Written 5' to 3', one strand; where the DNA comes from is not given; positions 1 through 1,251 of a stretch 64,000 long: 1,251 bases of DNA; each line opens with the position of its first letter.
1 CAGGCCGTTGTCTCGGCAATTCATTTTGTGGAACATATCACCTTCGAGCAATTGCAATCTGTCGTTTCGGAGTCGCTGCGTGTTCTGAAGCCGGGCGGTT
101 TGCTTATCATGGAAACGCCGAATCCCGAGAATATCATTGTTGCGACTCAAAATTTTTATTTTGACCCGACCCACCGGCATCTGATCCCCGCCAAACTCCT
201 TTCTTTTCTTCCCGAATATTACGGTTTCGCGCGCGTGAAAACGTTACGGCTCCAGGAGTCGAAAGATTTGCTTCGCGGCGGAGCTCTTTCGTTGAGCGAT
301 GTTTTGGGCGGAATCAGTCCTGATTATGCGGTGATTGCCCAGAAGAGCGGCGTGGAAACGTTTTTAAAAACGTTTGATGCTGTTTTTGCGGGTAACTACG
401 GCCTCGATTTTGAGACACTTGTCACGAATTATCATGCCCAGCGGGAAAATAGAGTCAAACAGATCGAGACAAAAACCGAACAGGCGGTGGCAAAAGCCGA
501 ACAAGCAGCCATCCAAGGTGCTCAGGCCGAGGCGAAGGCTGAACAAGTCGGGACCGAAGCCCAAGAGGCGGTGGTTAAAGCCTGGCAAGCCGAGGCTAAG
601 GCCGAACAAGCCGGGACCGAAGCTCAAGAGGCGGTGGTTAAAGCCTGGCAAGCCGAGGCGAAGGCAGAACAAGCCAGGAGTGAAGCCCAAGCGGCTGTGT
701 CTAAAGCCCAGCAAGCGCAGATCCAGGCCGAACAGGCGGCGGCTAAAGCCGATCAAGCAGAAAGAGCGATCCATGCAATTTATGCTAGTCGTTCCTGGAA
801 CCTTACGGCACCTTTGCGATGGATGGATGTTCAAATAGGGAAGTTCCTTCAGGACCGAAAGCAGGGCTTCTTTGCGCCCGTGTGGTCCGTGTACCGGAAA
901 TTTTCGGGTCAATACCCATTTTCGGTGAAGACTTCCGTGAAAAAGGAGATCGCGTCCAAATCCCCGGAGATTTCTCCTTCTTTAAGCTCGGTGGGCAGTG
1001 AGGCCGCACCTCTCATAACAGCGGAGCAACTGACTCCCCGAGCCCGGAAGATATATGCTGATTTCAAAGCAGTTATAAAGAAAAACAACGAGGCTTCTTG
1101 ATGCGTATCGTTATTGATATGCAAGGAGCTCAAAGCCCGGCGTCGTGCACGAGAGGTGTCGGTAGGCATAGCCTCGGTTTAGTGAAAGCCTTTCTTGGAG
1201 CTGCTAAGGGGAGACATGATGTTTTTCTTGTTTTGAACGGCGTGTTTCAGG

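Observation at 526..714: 63-bp tandem repeats encode the coiled coil of a WbdD-like terminating methyltransferase. Potentially a variable molecular ruler for glycan chain length.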

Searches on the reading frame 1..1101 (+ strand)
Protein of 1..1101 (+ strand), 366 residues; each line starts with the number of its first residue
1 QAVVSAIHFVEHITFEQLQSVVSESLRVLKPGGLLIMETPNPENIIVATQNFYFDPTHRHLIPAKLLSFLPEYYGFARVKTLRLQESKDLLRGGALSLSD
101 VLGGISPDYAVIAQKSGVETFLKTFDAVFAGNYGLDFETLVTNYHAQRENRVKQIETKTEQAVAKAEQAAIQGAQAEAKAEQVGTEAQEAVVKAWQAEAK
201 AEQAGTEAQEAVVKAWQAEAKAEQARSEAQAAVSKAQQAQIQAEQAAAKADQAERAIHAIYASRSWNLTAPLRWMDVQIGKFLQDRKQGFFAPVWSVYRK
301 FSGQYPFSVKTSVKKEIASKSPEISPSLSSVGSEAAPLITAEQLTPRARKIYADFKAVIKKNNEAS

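Call 6: search_protein_families(library=pfam, proteins=[window:1-1101:+], max_evalue=0.01)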
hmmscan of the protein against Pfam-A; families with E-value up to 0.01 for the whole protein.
window:1-1101:+ (366 aa): 2 families
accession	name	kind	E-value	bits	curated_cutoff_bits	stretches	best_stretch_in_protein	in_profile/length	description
PF13489.12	Methyltransf_23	-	0.0031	17.7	27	1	3-77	84-160/164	Methyltransferase domain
PF08241.18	Methyltransf_11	-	0.0056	17.7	21.2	1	3-37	63-95/95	Methyltransferase domain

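Call 8: find_homologous_proteins(query=window:1-1098:+)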
Query window:1-1098:+ (366 aa): 2254 proteins with E <= 0.001 among 8000 candidates; the best 120 are listed.
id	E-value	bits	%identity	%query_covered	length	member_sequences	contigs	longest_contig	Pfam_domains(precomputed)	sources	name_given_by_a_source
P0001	1.9e-228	775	100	100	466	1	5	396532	PF07021.19,PF13847.13,PF13489.13,PF13649.13,PF08241.19,PF08242.19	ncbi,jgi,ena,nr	ncbi:MAG TPA: methyltransferase domain-containing protein [Candidatus Omnitrophota bacterium]|nr:met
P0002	2.1e-100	354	50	100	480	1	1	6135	PF07021.19,PF13847.13,PF13489.13,PF13649.13,PF08241.19,PF08242.19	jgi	jgi:SAM-dependent methyltransferase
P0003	1.3e-87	312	57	44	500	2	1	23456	PF07021.19,PF13847.13,PF13489.13,PF13649.13,PF11839.14,PF00261.26,PF08241.19,PF08242.19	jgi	jgi:SAM-dependent methyltransferase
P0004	1.5e-87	312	53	75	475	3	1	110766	PF07021.19,PF13847.13,PF13489.13,PF13649.13,PF08241.19,PF08242.19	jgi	jgi:SAM-dependent methyltransferase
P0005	7.4e-85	303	46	99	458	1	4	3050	PF07021.19,PF13847.13,PF13489.13,PF13649.13,PF08241.19,PF08242.19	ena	-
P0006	1.3e-84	302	45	99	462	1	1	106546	PF07021.19,PF13847.13,PF13489.13,PF13649.13,PF08241.19,PF08242.19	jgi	jgi:SAM-dependent methyltransferase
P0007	3.5e-84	301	46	99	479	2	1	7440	PF07021.19,PF13847.13,PF13489.13,PF13649.13,PF08241.19,PF08242.19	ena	-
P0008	8.4e-83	296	43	100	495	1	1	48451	PF07021.19,PF13847.13,PF13489.13,PF13649.13,PF08241.19,PF08242.19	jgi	jgi:O-antigen chain-terminating methyltransferase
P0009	7.8e-82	293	40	99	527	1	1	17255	PF13847.13,PF13489.13,PF13649.13,PF05262.16,PF11839.14,PF01209.25,PF08241.19,PF08242.19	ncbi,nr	ncbi:MAG: methyltransferase domain-containing protein [Propionivibrio sp.]|nr:methyltransferase doma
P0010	5.9e-79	284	42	100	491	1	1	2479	PF07021.19,PF13847.13,PF13489.13,PF13649.13,PF01209.25,PF08241.19,PF08242.19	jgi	jgi:SAM-dependent methyltransferase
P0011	3.3e-78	281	49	79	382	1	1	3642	PF07021.19,PF13847.13,PF13489.13,PF13649.13,PF01209.25,PF08241.19,PF08242.19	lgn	-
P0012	3.7e-78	281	45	99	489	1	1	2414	PF07021.19,PF13847.13,PF13489.13,PF13649.13,PF11839.14,PF08241.19,PF08242.19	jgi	-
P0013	8.7e-78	280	55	48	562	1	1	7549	PF07021.19,PF13489.13,PF13649.13,PF11839.14,PF27881.1,PF08241.19,PF08242.19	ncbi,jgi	-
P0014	1.9e-77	279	42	99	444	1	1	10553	PF07021.19,PF13847.13,PF13489.13,PF13649.13,PF08241.19,PF08242.19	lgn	-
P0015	7.2e-77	277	45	99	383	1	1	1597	PF11839.14,PF08241.19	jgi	-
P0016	3.0e-76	275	42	99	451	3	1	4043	PF07021.19,PF13847.13,PF13489.13,PF13649.13,PF08241.19,PF08242.19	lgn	-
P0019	2.2e-75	272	47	98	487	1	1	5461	PF07021.19,PF13847.13,PF13489.13,PF13649.13,PF11839.14,PF01209.25,PF08241.19,PF08242.19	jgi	-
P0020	3.5e-75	271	42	99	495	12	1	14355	PF07021.19,PF13847.13,PF13489.13,PF13649.13,PF08241.19,PF08242.19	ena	-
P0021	2.6e-74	269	46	84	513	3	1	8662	PF07021.19,PF13847.13,PF13489.13,PF13649.13,PF08241.19,PF08242.19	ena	-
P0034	1.8e-72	263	42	98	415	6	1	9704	PF07021.19,PF13847.13,PF13489.13,PF13649.13,PF01209.25,PF08241.19,PF08242.19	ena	-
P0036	3.1e-72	262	43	99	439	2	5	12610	PF07021.19,PF13847.13,PF13489.13,PF02353.27,PF13649.13,PF08241.19,PF08242.19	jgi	jgi:O-antigen chain-terminating methyltransferase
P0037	4.7e-72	261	53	42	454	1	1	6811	PF07021.19,PF13847.13,PF13489.13,PF13649.13,PF11839.14,PF08241.19,PF08242.19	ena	-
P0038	1.4e-71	260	52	75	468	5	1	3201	PF07021.19,PF13847.13,PF13489.13,PF13649.13,PF08241.19,PF08242.19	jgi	-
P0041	9.0e-71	257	41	100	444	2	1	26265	PF07021.19,PF13847.13,PF13489.13,PF13649.13,PF08241.19,PF08242.19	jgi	-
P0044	3.2e-70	255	54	75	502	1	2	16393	PF07021.19,PF13847.13,PF13489.13,PF13649.13,PF00261.26,PF08241.19,PF08242.19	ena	-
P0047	4.8e-70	255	38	99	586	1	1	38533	PF07021.19,PF13847.13,PF13489.13,PF13649.13,PF11839.14,PF08241.19,PF08242.19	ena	-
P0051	1.3e-69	253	42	100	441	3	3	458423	PF13847.13,PF13489.13,PF13649.13,PF08241.19,PF08242.19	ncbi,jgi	-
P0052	3.4e-69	252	59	44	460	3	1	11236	PF13847.13,PF13489.13,PF13649.13,PF08241.19,PF08242.19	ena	-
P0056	6.4e-69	251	60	51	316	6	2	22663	PF07021.19,PF13847.13,PF13489.13,PF13649.13,PF08241.19,PF08242.19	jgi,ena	jgi:O-antigen chain-terminating methyltransferase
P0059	1.0e-68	250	70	40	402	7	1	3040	PF13847.13,PF13489.13,PF13649.13,PF08241.19,PF08242.19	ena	-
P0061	2.9e-68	249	48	75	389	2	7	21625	PF13847.13,PF13489.13,PF13649.13,PF08241.19,PF08242.19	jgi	-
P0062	4.3e-68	248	40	99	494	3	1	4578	PF07021.19,PF13847.13,PF13489.13,PF13649.13,PF08241.19,PF08242.19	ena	-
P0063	4.8e-68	248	43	99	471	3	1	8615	PF07021.19,PF13847.13,PF13489.13,PF13649.13,PF08241.19,PF08242.19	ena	-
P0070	2.3e-67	246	46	80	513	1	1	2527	PF07021.19,PF13489.13,PF13649.13,PF00261.26,PF08241.19,PF08242.19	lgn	-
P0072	4.7e-67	245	40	98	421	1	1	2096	PF07021.19,PF13847.13,PF13489.13,PF13649.13,PF11839.14,PF01209.25,PF08241.19,PF08242.19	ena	-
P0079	2.6e-66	242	47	75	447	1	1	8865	PF07021.19,PF13847.13,PF13489.13,PF13649.13,PF11839.14,PF08241.19,PF08242.19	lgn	-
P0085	9.4e-66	240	38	98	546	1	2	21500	PF07021.19,PF13847.13,PF13489.13,PF13649.13,PF11839.14,PF08241.19,PF08242.19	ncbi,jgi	-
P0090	2.4e-65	239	54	75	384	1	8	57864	PF07021.19,PF13847.13,PF13489.13,PF13649.13,PF11839.14,PF08241.19,PF08242.19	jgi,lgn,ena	jgi:O-antigen chain-terminating methyltransferase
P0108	1.9e-64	236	59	40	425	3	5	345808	PF07021.19,PF13489.13,PF13649.13,PF08241.19,PF08242.19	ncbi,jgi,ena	jgi:O-antigen chain-terminating methyltransferase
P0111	3.1e-64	236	39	99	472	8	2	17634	PF07021.19,PF13847.13,PF13489.13,PF13649.13,PF08241.19,PF08242.19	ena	-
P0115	3.6e-64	235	50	60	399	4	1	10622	PF13489.13,PF13649.13,PF08241.19,PF08242.19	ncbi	-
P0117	4.4e-64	235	40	100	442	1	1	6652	PF07021.19,PF13489.13,PF13649.13,PF11839.14,PF08241.19,PF08242.19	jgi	jgi:SAM-dependent methyltransferase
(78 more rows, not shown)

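Call 10: search_solved_structures(query=P0001, max_evalue=0.01, show_alignments=2)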
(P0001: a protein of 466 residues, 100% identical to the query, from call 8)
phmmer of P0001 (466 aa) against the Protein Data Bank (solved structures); distinct sequences matched with E-value up to 0.01: 15.
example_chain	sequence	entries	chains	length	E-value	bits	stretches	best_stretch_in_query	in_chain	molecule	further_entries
3dli_A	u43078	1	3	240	2.7e-37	132.1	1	3-193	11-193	methyltransferase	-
1ve3_A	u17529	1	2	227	2.8e-06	29.9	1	5-138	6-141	hypothetical protein PH0226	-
3l8d_A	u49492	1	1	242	3.9e-06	29.4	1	28-136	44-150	Methyltransferase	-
3e8s_A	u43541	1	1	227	1.6e-05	27.4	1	42-145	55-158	Putative SAM Dependent Methyltransferase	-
1wzn_A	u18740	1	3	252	1.7e-05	27.3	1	20-140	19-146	SAM-dependent methyltransferase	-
2avn_A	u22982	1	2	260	6.4e-05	25.4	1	25-141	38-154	ubiquinone/menaquinone biosynthesis methyltransferase-related protein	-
5t6b_A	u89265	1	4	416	6.7e-05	25.3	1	42-185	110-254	Sugar 3-C-methyl transferase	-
5t64_A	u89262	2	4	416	7.1e-05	25.3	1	43-185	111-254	Sugar 3-C-methyl transferase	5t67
7qcb_A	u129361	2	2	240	0.00014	24.3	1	40-145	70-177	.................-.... 27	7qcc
5gm1_A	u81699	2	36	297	0.00088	21.7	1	43-219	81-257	O-methylransferase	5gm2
2yqz_A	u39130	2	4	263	0.0027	20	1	40-136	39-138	Hypothetical protein TTHA0223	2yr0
3bkw_A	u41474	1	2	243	0.0028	20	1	24-161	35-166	S-adenosylmethionine dependent methyltransferase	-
2gs9_A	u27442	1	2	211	0.0051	19.1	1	43-137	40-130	Hypothetical protein TT1324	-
4hgy_A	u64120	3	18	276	0.0068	18.7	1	35-153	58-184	CcbJ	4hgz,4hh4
2p8j_A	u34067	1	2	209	0.0076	18.6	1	42-136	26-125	S-adenosylmethionine-dependent methyltransferase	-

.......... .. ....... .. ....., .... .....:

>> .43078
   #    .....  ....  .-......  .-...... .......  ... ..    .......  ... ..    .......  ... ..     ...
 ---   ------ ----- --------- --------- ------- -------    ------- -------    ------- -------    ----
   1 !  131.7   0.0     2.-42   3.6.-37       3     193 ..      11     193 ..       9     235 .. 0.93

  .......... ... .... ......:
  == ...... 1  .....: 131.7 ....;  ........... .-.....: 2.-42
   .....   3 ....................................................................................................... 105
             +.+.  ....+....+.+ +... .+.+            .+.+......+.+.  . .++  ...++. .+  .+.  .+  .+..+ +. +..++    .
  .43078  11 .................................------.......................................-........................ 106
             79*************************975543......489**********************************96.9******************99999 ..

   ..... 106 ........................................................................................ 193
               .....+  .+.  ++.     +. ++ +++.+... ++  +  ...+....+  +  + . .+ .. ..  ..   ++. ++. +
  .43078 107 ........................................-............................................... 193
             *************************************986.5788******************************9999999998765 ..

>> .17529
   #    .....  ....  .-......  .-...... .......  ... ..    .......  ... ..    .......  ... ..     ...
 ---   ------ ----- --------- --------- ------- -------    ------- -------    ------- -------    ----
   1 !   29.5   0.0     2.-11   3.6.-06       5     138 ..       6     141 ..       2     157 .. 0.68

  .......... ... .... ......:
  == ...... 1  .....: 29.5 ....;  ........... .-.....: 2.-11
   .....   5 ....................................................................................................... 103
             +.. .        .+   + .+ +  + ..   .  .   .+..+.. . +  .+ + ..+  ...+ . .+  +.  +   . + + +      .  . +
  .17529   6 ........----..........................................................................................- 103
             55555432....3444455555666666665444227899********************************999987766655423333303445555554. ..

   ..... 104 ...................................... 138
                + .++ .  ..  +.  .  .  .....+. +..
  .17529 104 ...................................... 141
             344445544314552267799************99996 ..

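Call 11: search_protein_families(library=ncbifam, proteins=[P0001], max_evalue=0.001)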
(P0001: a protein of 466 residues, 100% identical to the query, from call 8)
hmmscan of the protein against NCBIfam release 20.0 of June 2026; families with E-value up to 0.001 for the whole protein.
P0001 (466 aa): 8 families
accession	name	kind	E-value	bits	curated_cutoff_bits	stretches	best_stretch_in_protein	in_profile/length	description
NF045667.1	MTase_DVU1556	equivalog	2.1e-09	37.1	155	1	34-137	17-119/213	DVU_1556 family methyltransferase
NF043040.1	corrin_prot_MT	hypoth_equivalog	2.2e-08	33.8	180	1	39-137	41-147/216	corrinoid protein-associated methyltransferase CpaM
TIGR01983.1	UbiG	equivalog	7.5e-07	28.7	102.95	1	39-143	49-157/228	bifunctional 2-polyprenyl-6-hydroxyphenol methylase/3-demethylubiquinol 3-O-methyltransferase UbiG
TIGR01934.1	MenG_MenH_UbiE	subfamily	2.3e-05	23.8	158.35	1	39-155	39-161/223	ubiquinone/menaquinone biosynthesis methyltransferase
NF041255.1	mycofact_MftM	equivalog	3.3e-05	23.4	200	1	29-128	129-232/289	mycofactocin oligosaccharide methyltransferase MftM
TIGR02081.1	metW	equivalog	4e-05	23.2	189.5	1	40-129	14-102/194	methionine biosynthesis protein MetW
NF001244.0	PRK00216.1-5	equivalog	6.2e-05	22.4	216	1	40-155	49-173/236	bifunctional demethylmenaquinone methyltransferase/2-methoxy-6-polyprenyl-1,4-benzoquinol methylase UbiE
TIGR02072.1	BioC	equivalog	0.0004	20.3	184.95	1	38-146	33-141/244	malonyl-ACP O-methyltransferase BioC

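Call 13: find_encoding_contigs(protein=P0001, flank=3000, max_places=10)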
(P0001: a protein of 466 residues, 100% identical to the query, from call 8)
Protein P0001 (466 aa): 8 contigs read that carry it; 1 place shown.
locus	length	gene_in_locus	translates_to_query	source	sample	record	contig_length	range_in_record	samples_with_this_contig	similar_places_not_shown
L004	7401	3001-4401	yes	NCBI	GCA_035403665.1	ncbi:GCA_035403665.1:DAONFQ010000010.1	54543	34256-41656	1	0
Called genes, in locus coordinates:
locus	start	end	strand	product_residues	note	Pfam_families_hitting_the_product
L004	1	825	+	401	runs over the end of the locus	PF13439:Glyco_transf_4 (weak), PF00534:Glycos_transf_1, PF13692:Glyco_trans_1_4, PF13524:Glyco_trans_1_2 (weak), PF20706:GT4-conflict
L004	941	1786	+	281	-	PF01061:ABC2_membrane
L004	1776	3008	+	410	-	PF00005:ABC_tran, PF14524:Wzt_C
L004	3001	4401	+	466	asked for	PF13489:Methyltransf_23, PF07021:MetW (weak), PF08241:Methyltransf_11, PF08242:Methyltransf_12, PF13649:Methyltransf_25, PF13847:Methyltransf_31 (weak)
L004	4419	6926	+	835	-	PF13439:Glyco_transf_4 (weak), PF20706:GT4-conflict, PF00534:Glycos_transf_1, PF13692:Glyco_trans_1_4, PF00534:Glycos_transf_1, PF13692:Glyco_trans_1_4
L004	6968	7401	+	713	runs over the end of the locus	PF16822:ALGX (weak)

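Call 14: list_cluster_members(proteins=[P0001, P0020, P0111, P0059, P0056, P0034, P0038, P0115, P0108, P0051])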
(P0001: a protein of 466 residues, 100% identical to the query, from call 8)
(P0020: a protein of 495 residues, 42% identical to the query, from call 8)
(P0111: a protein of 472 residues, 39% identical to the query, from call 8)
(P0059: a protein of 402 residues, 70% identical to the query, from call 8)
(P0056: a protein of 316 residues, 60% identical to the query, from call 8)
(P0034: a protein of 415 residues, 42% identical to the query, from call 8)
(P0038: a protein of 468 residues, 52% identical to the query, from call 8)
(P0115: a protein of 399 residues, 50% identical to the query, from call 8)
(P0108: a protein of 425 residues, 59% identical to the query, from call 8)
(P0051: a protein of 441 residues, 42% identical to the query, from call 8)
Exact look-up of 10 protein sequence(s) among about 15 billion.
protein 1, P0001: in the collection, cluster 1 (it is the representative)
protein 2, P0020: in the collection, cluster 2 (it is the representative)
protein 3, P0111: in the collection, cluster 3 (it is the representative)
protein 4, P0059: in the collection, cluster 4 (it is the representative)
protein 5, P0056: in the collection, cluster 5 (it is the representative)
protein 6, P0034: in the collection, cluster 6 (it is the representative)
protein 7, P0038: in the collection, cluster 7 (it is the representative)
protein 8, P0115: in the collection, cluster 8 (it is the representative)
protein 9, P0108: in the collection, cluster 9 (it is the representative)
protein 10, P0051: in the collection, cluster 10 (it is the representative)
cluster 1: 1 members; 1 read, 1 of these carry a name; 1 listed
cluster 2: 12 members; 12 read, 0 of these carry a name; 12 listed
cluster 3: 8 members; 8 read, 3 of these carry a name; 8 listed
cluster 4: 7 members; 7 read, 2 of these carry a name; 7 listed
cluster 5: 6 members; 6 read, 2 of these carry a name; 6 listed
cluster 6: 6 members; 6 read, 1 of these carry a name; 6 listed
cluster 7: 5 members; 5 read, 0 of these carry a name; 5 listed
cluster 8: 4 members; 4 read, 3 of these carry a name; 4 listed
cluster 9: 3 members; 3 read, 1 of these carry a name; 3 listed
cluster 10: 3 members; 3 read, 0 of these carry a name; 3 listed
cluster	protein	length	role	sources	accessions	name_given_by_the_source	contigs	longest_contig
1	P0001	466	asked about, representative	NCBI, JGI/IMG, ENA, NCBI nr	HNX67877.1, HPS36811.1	MAG TPA: methyltransferase domain-containing protein [Candidatus Omnitrophota bacterium] | methyltransferase domain-containing protein [Candidatus Omnitrophota bacterium]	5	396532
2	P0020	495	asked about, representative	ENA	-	-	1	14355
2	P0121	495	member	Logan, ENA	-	-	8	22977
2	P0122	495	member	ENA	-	-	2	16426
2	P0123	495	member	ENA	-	-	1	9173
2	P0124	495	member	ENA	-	-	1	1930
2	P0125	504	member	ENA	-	-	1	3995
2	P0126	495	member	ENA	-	-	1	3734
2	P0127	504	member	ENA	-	-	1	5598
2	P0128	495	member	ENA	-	-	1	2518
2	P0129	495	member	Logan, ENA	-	-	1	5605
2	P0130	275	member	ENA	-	-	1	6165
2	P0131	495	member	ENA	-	-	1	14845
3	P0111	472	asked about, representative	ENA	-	-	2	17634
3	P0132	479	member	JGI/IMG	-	O-antigen chain-terminating methyltransferase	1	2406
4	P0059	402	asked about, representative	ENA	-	-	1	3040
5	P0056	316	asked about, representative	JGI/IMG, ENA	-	O-antigen chain-terminating methyltransferase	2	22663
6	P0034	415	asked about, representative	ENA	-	-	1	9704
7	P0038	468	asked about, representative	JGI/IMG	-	-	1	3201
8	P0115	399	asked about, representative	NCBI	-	-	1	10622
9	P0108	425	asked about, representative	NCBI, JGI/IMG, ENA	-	O-antigen chain-terminating methyltransferase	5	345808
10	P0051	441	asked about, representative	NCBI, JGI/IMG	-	-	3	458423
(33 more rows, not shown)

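Call 39: find_related_loci(query=P0001, collection=metagenome_contigs, flank=4000)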
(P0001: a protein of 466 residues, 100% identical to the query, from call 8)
Query P0001 (466 aa) in metagenome_contigs; peptide patterns used: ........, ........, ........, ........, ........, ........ (x = any residue, [..] = any of these).
446 stretches matched a pattern; 267 encode a relative of the query (tblastn E <= 1e-3); the best 80 are kept; 80 distinct loci.
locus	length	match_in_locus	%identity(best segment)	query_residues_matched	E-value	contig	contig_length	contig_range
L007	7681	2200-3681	45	1-465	3e-125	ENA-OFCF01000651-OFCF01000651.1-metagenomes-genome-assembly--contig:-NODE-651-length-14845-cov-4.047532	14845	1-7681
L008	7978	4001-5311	48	1-464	9e-119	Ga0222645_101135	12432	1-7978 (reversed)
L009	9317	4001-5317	45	1-461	2e-118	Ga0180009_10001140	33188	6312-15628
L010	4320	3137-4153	53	1-379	4e-119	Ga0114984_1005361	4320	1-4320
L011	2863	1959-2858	62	1-354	9e-122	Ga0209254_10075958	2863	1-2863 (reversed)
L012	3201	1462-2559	55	1-373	2e-119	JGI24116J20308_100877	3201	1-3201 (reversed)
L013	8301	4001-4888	59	1-357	5e-114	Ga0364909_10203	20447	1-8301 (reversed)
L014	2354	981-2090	53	1-373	2e-117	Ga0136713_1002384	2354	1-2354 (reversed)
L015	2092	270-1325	53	1-373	3e-117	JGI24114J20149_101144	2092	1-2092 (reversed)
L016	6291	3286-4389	53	1-373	2e-110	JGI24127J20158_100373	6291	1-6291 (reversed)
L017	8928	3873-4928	53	1-373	4e-110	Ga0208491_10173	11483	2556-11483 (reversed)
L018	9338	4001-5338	42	1-466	2e-110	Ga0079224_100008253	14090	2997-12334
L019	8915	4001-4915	50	1-375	3e-110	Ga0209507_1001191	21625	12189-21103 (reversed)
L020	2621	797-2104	42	1-463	6e-114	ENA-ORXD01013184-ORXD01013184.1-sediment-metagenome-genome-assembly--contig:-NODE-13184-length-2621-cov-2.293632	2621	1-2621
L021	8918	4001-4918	60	1-373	4e-109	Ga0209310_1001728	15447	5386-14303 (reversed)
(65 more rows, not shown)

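Call 50: search_protein_families(library=pfam, proteins=[P0001], max_evalue=0.001)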
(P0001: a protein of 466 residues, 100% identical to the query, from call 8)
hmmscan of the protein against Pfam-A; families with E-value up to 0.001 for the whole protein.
P0001 (466 aa): 6 families
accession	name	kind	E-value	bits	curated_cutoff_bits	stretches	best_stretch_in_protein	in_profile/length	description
PF13489.12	Methyltransf_23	-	6e-15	55.8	27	1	35-177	18-160/164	Methyltransferase domain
PF13649.12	Methyltransf_25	-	5.2e-13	49.9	27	1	43-133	1-97/97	Methyltransferase domain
PF08241.18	Methyltransf_11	-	1.7e-12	48.3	21.2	1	45-137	2-95/95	Methyltransferase domain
PF08242.18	Methyltransf_12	-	1.6e-08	35.6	30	1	44-135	1-98/98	Methyltransferase domain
PF13847.12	Methyltransf_31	-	1e-07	32.2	27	1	39-142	3-119/145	Methyltransferase domain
PF07021.18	MetW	-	4.8e-06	26.8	21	1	42-128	16-101/193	Methionine biosynthesis protein MetW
